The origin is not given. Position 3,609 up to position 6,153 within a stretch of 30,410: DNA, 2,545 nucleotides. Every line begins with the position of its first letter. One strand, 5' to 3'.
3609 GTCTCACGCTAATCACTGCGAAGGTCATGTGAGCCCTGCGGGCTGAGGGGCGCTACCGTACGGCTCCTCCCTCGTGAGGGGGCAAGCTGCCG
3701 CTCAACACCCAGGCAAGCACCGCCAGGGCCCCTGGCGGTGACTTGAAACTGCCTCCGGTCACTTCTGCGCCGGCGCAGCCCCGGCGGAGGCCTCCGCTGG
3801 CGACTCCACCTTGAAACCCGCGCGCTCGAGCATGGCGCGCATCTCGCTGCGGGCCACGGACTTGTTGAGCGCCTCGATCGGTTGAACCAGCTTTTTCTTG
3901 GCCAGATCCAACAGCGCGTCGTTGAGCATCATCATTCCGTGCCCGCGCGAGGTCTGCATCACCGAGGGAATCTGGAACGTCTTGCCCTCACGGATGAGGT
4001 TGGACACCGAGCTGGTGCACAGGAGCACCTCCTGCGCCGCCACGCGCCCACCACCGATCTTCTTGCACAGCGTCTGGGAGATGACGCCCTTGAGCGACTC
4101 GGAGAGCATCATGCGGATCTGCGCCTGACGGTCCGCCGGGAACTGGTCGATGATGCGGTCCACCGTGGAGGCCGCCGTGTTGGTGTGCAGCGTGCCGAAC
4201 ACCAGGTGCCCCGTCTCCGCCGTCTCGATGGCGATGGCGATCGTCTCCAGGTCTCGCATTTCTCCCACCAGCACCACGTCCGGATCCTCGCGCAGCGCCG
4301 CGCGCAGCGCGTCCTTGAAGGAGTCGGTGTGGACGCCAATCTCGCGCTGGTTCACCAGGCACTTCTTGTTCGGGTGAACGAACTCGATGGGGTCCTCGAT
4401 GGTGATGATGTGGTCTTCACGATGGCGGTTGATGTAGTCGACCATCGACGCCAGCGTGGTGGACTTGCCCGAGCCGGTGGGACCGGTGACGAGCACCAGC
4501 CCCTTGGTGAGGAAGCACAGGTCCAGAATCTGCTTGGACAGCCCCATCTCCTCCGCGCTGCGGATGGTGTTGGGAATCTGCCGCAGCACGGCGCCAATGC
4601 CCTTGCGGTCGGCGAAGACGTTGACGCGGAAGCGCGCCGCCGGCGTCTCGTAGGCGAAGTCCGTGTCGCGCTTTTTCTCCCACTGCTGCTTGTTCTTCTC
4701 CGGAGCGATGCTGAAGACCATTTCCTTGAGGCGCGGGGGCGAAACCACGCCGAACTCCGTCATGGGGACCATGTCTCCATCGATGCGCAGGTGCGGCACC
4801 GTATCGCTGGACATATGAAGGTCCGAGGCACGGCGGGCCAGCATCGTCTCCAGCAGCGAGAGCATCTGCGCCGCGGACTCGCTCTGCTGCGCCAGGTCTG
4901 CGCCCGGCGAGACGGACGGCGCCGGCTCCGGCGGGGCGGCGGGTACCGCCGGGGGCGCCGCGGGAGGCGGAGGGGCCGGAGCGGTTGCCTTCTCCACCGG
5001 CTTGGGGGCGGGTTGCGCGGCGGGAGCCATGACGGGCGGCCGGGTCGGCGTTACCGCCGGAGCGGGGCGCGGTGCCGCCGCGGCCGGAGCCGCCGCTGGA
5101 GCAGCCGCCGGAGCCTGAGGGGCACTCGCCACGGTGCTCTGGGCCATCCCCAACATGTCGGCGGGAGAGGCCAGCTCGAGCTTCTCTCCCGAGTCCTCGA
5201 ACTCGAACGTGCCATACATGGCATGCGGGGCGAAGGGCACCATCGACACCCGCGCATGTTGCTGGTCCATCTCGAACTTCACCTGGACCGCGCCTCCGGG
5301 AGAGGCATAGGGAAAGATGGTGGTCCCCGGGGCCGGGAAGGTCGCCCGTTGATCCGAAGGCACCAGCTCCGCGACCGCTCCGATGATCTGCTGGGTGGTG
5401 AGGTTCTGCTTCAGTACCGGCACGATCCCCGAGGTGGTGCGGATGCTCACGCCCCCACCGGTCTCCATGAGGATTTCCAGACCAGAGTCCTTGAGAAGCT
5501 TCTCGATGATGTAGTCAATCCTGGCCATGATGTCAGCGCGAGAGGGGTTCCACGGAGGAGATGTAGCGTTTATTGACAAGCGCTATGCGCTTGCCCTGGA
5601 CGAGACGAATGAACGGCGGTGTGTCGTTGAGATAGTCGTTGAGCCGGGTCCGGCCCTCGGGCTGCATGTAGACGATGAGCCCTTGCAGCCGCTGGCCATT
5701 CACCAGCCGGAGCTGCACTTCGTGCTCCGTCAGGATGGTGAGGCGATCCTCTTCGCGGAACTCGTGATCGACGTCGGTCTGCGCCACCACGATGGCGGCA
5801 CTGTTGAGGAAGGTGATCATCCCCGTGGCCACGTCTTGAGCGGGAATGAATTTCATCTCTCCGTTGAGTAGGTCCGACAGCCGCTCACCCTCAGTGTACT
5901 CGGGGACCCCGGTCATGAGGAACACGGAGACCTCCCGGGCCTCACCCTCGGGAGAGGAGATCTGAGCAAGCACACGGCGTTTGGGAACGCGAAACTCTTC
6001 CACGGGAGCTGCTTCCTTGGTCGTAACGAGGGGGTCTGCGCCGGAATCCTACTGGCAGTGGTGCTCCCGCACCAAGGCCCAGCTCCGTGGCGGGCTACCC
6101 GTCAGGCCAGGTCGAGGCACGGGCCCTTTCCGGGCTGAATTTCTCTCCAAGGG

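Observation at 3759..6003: PilT paralogue with an extra N-terminal domain and Pro/Ala linker, coupled to an unknown 156-aa protein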

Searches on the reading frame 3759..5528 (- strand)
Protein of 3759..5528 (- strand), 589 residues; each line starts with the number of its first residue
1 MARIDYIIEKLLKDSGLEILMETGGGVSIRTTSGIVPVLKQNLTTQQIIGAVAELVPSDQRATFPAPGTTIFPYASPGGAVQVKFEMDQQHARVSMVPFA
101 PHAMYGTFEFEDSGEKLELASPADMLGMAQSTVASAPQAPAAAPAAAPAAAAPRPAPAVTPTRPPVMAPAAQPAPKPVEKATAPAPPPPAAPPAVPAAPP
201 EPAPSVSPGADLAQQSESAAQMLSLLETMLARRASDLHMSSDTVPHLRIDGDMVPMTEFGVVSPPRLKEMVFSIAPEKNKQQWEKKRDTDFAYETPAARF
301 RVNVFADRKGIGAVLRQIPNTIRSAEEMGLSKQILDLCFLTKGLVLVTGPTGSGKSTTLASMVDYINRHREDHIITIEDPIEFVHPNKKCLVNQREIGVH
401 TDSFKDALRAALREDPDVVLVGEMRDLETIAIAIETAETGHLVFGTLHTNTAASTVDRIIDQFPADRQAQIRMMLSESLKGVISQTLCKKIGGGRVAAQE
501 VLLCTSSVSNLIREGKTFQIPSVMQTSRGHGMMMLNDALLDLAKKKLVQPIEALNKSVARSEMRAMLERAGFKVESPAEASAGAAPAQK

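Call 3: search_protein_families(library=pfam, proteins=[window:3759-5528:-], max_evalue=1)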
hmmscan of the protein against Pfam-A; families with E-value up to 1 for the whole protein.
window:3759-5528:- (589 aa): 28 families (the best 25 are shown)
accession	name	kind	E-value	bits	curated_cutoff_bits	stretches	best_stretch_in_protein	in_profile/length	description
PF00437.27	T2SSE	-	1.9e-47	162.1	24.9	1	225-491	15-281/370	Type II/IV secretion system protein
PF13401.12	AAA_22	-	0.00033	21.4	27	1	341-380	4-42/130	AAA domain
PF13191.12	AAA_16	-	0.00049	21.1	32.6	1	343-376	25-55/167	AAA ATPase domain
PF13555.12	AAA_29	-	0.0018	18.4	27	1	341-359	21-39/61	P-loop containing region of AAA domain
PF13476.12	AAA_23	-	0.0019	19.3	27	1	335-360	15-37/201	AAA domain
PF25199.1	nSTAND_NTPase5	-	0.0039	17.4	34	1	343-386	42-85/145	Novel STAND NTPase 5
PF13604.12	AAA_30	-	0.0051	17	27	1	341-424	17-97/191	AAA domain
PF13245.12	AAA_19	-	0.013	16.1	25.1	1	341-388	10-51/134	AAA domain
PF20720.3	nSTAND3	-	0.015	15.4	27.2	1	341-382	16-56/155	Novel STAND NTPase 3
PF06414.18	Zeta_toxin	-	0.016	15.1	22.3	1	343-392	17-65/199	Zeta toxin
PF01580.24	FtsK_SpoIIIE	-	0.019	14.9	24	1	343-363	40-60/221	FtsK/SpoIIIE family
PF03266.21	NTPase_1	-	0.025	14.8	23.9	0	345-367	2-24/168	NTPase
PF00448.28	SRP54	-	0.034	14.2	22.7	1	344-376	3-35/196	SRP54-type protein, GTPase domain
PF04851.21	ResIII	-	0.047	14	22.5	1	344-383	25-65/164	Type III restriction enzyme, res subunit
PF12775.13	AAA_7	-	0.048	13.6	25.8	1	332-367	23-58/181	P-loop containing dynein motor region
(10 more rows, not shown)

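Call 4: search_protein_families(library=ncbifam, proteins=[window:3759-5528:-], max_evalue=1)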
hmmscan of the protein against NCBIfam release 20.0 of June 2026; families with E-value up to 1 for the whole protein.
window:3759-5528:- (589 aa): 30 families (the best 25 are shown)
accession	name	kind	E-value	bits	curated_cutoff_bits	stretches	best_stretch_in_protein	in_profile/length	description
TIGR01420.1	pilT_fam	subfamily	1.1e-136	455.6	319.1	1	222-560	2-341/343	PilT/PilU family type 4a pilus ATPase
NF007755.0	PRK10436.1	equivalog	2.6e-44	151.6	617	1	214-491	80-358/465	type II secretion system protein GspE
TIGR02525.1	plasmid_TraJ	equivalog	2.9e-44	151.6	368.3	1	306-510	113-320/372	plasmid transfer ATPase TraJ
TIGR02533.1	type_II_gspE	equivalog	5e-43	147.5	630.25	1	301-491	196-382/486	type II secretion system ATPase GspE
TIGR02524.1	dot_icm_DotB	equivalog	7.1e-42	143.9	463.3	1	263-540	46-338/358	Dot/Icm type IV secretion system ATPase DotB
TIGR02538.1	type_IV_pilB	equivalog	1.8e-39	135.8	675.65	1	341-461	315-431/564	type IV-A pilus assembly ATPase PilB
NF041000.1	ATPase_ComGA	equivalog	3.9e-37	127.7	300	1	289-488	71-265/267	competence type IV pilus ATPase ComGA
NF053534.1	T4PilAsmATPsTfpB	equivalog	1.4e-36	126.1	850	1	320-491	310-475/584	type IV pilus assembly ATPase TfpB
NF058587.1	archaellum_moto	equivalog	1.3e-19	70.3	550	1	337-460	270-394/527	archaellum flagellar ATPase motor FlaI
TIGR02788.1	VirB11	equivalog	2.6e-17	62.8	249.95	1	321-464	123-267/308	P-type DNA transfer ATPase VirB11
TIGR02782.1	TrbB_P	equivalog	1.2e-14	54.3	304.55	1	340-484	134-277/303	P-type conjugative transfer ATPase TrbB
TIGR03819.1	heli_sec_ATPase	hypoth_equivalog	4.2e-13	49.2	373.15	1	332-458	168-296/340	TadA family conjugal transfer-associated ATPase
NF010425.0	PRK13851.1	equivalog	1.1e-12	47.5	461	1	327-450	147-271/344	type IV secretion system protein VirB11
NF010469.0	PRK13894.1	subfamily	1.4e-10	41.1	508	1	342-483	149-290/320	conjugal transfer ATPase TrbB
NF010475.0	PRK13900.1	equivalog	1.8e-10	40.4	389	1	332-459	150-279/333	type IV secretion system ATPase VirB11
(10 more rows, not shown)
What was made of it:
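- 3759..5528 (-): 589-aa long PilT-family ATPase (N-domain + linker + PilT core). TIGR01420 455.6 bits (call 4).
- On PilT/PilU family type IVa pilus ATPase (TIGR01420): 455.6 bits against a cut-off of 319.1; model positions 2-341 of 343; residues 222-560 (call 4)
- Closest known: Canonical Hfq. Different: Scores lie far below the family thresholds (calls 3, 4).
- Checked: PilT core: TIGR01420 pilT_fam 455.6 bits (cut-off 319.1) over residues 222-560 (call 4).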

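Call 10: find_homologous_proteins(query=window:3759-5528:-, max_evalue=1e-30)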
Query window:3759-5528:- (589 aa): 8000 proteins with E <= 1e-30 among 8000 candidates; the best 120 are listed.
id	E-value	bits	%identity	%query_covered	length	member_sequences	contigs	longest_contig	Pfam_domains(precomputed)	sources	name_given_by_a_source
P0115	0.0e+0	1019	81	98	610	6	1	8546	PF00437.27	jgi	-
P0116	5.4e-292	987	75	99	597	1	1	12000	PF00437.27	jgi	jgi:twitching motility protein PilT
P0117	4.5e-290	981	75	98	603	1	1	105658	PF00437.27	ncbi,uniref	ncbi:MAG: type IV pilus twitching motility protein PilT [Hyalangium sp.]|uniref:type IV pilus twitch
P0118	2.1e-288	976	77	100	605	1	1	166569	PF00437.27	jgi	jgi:twitching motility protein PilT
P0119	4.8e-288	974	90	64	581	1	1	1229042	PF00437.27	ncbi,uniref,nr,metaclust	ncbi:type IV pilus twitching motility protein PilT [Hyalangium minutum]|uniref:Twitching motility pr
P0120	9.7e-286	967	75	100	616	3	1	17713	PF00437.27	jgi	jgi:twitching motility protein PilT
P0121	1.7e-282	956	74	98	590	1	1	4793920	PF00437.27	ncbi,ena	-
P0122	5.6e-281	951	75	98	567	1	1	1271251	PF00437.27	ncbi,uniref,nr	ncbi:type IV pilus twitching motility protein PilT [Hyalangium rubrum]|uniref:Type IV pilus twitchin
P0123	6.6e-278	941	88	63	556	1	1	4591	PF00437.27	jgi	jgi:twitching motility protein PilT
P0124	5.5e-272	921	73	99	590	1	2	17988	PF00437.27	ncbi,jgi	jgi:twitching motility protein PilT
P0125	8.8e-258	874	85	65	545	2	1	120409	PF00437.27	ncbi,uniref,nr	ncbi:type IV pilus twitching motility protein PilT [Hyalangium versicolor]|uniref:type IV pilus twit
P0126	2.1e-250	850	-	-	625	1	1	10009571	PF00437.27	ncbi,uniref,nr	ncbi:type IV pilus twitching motility protein PilT [Stigmatella sp. ncwal1]|uniref:Type IV pilus twi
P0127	4.0e-248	843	86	59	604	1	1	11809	PF00437.27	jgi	jgi:twitching motility protein PilT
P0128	9.8e-248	841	80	61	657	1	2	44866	PF00437.27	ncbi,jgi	jgi:twitching motility protein PilT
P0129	2.8e-247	840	85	60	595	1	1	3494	PF00437.27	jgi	jgi:twitching motility protein PilT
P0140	1.8e-237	807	81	63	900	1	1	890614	PF00437.27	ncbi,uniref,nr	ncbi:type IV pilus twitching motility protein PilT [Hyalangium gracile]|uniref:type IV pilus twitchi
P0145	2.2e-233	794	-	-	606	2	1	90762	PF00437.27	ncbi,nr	ncbi:twitching motility protein [Stigmatella aurantiaca DW4/3-1]|nr:twitching motility protein [Stig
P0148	1.4e-231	788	80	61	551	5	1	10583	PF00437.27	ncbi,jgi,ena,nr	ncbi:MAG TPA: type IV pilus twitching motility protein PilT [Myxococcus sp.]|nr:type IV pilus twitch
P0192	1.6e-213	728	61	98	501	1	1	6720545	PF00437.27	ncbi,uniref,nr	ncbi:type IV pilus twitching motility protein PilT [Anaeromyxobacter oryzae]|uniref:Bacterial type I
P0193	1.6e-213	728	78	60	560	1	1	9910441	PF00437.27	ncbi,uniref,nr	ncbi:type IV pilus twitching motility protein PilT [Melittangium boletus]|uniref:Twitching motility 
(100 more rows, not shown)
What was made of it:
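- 3759..5528 (-): Orthologues of 490-900 aa in Hyalangium, Archangium, Stigmatella, Cystobacter, Melittangium and Anaeromyxobacter (call 10).
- Tried and rejected: The full-length search was needed (call 10).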

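Call 22: find_encoding_contigs(protein=P0148, flank=6000, max_places=3)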
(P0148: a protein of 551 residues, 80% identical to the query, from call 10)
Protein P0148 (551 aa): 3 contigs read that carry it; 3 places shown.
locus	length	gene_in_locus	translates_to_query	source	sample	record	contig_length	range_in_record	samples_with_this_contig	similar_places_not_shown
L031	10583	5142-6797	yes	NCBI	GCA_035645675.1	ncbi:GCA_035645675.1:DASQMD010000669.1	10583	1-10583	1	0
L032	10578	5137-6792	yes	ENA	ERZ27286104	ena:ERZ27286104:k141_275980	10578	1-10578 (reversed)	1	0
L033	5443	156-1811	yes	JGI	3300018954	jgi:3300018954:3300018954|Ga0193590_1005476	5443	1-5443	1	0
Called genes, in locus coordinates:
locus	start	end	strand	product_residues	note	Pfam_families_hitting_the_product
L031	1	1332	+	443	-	PF00246:Peptidase_M14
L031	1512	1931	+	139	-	PF03795:YCII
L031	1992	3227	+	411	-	PF00144:Beta-lactamase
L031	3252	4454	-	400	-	PF00756:Esterase, PF00515:TPR_1 (faint), PF07719:TPR_2 (faint), PF13424:TPR_12, PF13414:TPR_11 (faint), PF13432:TPR_16 (weak)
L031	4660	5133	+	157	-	PF20660:DUF6812 (faint)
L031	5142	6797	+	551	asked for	PF00437:T2SSE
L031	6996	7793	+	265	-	PF12146:Hydrolase_4, PF00561:Abhydrolase_1, PF12697:Abhydrolase_6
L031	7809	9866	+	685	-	PF00512:HisKA, PF02518:HATPase_c, PF00072:Response_reg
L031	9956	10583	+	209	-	?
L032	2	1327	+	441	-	?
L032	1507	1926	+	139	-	PF03795:YCII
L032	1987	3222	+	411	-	PF00144:Beta-lactamase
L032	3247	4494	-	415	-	PF00756:Esterase, PF00515:TPR_1 (faint), PF07719:TPR_2 (faint), PF13424:TPR_12, PF13414:TPR_11 (faint), PF13432:TPR_16 (weak)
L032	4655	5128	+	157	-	PF20660:DUF6812 (faint)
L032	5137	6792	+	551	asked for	PF00437:T2SSE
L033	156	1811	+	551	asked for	PF00437:T2SSE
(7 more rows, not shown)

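Call 43: predict_structure(alignment_id=A2)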
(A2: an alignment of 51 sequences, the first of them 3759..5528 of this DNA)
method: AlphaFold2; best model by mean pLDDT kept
length: 589 residues; sequences in the alignment: 51
mean_pLDDT: 67.2   pTM: 0.41
mean pLDDT of the five models: 67.2, 65.5, 64.7, 63.2, 62.5
residues with pLDDT >= 90: 177; 70-90: 88; 50-70: 142; < 50: 182
segments of 3 or more residues with pLDDT < 50: 104-122, 129-211, 348-352, 439-451, 478-498, 500-508, 520-533, 579-589
pLDDT, mean of each block of 10 residues (from residue 1): 88 94 97 94 97 95 95 94 97 95 44 35 52 33 34 31 35 37 38 39 38 74 94 91 91 89 95 95 92 87 91 86 68 68 54 57 74 59 59 57 66 66 56 56 45 57 70 55 39 44 48 50 42 60 81 80 92 72 42
secondary structure, 60 per line:
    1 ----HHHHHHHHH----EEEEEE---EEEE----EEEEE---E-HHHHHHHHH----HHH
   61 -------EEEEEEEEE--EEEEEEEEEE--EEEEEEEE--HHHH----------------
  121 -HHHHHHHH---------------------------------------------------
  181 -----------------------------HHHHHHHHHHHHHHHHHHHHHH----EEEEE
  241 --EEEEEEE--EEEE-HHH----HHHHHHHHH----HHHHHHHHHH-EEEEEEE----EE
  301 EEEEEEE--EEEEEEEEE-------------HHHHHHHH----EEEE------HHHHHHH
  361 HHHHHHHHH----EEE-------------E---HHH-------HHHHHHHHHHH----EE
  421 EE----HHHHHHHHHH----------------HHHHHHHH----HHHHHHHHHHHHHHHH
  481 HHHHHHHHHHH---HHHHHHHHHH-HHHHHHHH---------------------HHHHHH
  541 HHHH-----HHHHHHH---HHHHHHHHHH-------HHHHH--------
elements in order: H5-13 E18-23 E27-30 E35-39 H45-53 E68-76 E79-88 E91-98 H101-104 H122-129 H210-231 E236-240 E243-249 E252-255 H264-272 H277-286 E288-294 E299-307 E310-318 H332-339 E344-347 H354-369 E374-376 H404-414 E419-422 H427-436 H453-460 H465-491 H495-504 H506-513 H535-544 H550-556 H560-569 H577-581
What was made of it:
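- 4887..5228 (-): Disordered Pro/Ala-rich linker (residues 101-214). pLDDT 31-52 (call 43).
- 5142..5186 (-): Conserved short motif in the linker, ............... (residues 115-129), predicted as a short helix. Helix at 122-129 in the AF2 model, low confidence (call 43).
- On PilT/PilU family type IVa pilus ATPase (TIGR01420): 589 aa, with an extra 100-aa domain and a tether of about 110 aa (calls 4, 43)
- Checked: N-terminal ~100 aa: real, folded and conserved (pLDDT 88-97, call 43).
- AF2 did not dock it on the core in the monomer model: pTM 0.41, with the tether disordered (call 43).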

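Call 50: find_encoding_contigs(protein=P0145, flank=5000, max_places=1)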
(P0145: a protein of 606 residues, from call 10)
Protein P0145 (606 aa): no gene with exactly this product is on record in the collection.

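Call 51: find_encoding_contigs(protein=P0193, flank=5000, max_places=1)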
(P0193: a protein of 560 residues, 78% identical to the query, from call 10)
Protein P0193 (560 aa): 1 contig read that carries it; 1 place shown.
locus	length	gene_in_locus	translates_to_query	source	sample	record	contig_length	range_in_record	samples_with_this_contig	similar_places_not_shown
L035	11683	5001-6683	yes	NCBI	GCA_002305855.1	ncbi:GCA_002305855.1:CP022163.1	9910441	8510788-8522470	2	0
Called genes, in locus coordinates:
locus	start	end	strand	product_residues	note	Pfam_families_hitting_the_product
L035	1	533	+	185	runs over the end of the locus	-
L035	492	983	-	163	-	-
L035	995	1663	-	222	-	PF09544:DUF2381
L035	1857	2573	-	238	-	-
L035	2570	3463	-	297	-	-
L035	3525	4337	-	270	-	PF08021:FAD_binding_9, PF04954:SIP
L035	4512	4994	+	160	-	PF20660:DUF6812 (faint)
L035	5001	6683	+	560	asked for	PF00437:T2SSE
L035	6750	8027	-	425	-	-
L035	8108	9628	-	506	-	PF07690:MFS_1, PF12832:MFS_1_like, PF07690:MFS_1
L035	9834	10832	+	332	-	PF00348:polyprenyl_synt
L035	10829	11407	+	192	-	PF12802:MarR_2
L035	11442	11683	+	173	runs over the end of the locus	PF13772:AIG2_2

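Call 52: find_encoding_contigs(protein=P0192, flank=5000, max_places=1)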
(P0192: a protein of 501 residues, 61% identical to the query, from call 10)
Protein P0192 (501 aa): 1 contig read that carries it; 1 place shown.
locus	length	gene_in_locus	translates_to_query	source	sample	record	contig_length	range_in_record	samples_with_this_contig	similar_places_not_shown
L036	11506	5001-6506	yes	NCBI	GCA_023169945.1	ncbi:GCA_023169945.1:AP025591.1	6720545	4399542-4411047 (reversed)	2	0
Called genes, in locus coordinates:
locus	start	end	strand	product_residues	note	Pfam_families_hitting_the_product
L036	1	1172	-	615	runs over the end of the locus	-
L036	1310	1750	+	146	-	PF01243:PNPOx_N, PF16242:Pyrid_ox_like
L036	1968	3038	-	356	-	PF00015:MCPsignal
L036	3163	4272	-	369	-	-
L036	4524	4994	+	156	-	-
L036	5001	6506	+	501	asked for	PF00437:T2SSE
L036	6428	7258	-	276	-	-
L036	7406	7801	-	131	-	PF00903:Glyoxalase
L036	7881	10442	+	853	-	PF00270:DEAD, PF04851:ResIII, PF22527:DEXQc_Suv3, PF12029:DUF3516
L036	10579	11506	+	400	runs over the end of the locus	-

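Call 84: search_protein_families(library=padloc, proteins=[window:3759-5528:-], max_evalue=0.01)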
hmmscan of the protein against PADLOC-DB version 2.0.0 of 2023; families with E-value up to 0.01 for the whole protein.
window:3759-5528:- (589 aa): 5 families
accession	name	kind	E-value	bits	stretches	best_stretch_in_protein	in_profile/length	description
PDLC04140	mad8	-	1.2e-07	29.6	1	336-408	21-70/314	mads_8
PDLC04135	mad3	-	0.00088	16.9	1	342-361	22-41/374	mads_3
PDLC04105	HerA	-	0.0024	14.5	1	345-377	169-201/576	-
PDLC01055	HerA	-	0.0074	13.1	0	341-385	156-201/532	Type III coevolved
PDLC00268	PtuA1|PtuA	-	0.0092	13.4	0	345-473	28-140/411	AAA ATPase domain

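Call 87: find_encoding_contigs(protein=P0126, flank=3000, max_places=1)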
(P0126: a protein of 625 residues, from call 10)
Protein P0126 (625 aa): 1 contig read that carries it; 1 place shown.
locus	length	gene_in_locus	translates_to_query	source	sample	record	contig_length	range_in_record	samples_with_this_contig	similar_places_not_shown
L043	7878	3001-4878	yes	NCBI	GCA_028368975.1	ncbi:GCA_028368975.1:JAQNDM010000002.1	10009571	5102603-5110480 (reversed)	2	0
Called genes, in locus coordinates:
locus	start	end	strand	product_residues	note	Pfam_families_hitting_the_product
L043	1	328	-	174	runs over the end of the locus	-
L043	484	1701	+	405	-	PF00149:Metallophos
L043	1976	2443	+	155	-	-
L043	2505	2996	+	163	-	PF20660:DUF6812 (faint)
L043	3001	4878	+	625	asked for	PF00437:T2SSE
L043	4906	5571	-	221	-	PF02412:TSP_3 (faint)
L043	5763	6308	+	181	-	PF00255:GSHPx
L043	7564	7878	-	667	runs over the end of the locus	PF07969:Amidohydro_3 (faint), PF01979:Amidohydro_1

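Call 88: find_encoding_contigs(protein=P0140, flank=3000, max_places=1)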
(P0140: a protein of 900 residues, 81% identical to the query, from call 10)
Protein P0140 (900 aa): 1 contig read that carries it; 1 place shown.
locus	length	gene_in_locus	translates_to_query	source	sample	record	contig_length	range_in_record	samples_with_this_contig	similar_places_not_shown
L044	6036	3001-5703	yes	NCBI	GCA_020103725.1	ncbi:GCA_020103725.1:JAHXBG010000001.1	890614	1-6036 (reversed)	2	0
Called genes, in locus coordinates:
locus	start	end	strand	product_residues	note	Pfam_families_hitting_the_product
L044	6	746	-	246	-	-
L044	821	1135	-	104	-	-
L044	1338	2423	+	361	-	PF21571:ArgZ-like_C_1st, PF21570:ArgZ-like_C_2nd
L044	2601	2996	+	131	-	PF20660:DUF6812 (weak)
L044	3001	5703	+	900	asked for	PF00437:T2SSE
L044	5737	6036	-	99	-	?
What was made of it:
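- Five of five look-ups that started from the ATPase (a Myxococcus sp. MAG, Melittangium, Anaeromyxobacter, Stigmatella, and Hyalangium gracile's 900-aa form) have DUF6812 directly upstream (calls 22, 51, 52, 87, 88).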

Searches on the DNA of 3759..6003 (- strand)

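Call 7: search_dna_similar(query=window:3759-6003:-, collection=plasmids, mode=near, max_rows=5)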
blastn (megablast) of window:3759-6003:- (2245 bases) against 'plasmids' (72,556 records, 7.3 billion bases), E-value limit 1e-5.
No match.
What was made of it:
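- Tried and rejected: Plasmid collection: no DNA match (call 7).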

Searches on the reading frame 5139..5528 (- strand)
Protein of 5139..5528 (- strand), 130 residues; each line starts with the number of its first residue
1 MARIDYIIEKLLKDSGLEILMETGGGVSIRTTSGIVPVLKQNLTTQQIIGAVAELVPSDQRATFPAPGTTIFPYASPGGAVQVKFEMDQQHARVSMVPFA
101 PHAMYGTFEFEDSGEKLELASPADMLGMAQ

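Call 9: find_homologous_proteins(query=window:5139-5528:-)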
Query seq(130 aa) (130 aa): 3 proteins with E <= 0.001 among 19 candidates.
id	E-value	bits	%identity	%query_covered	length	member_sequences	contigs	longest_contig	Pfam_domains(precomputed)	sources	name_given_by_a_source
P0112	1.3e-48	182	81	81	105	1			-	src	-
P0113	7.3e-28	115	45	99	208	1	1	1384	-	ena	-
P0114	1.4e-27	114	47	99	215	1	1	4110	-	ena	-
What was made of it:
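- Tried and rejected: A homologue search with the 130-aa N-terminal region alone found only 3 fragments, a limit of the word index (call 9).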
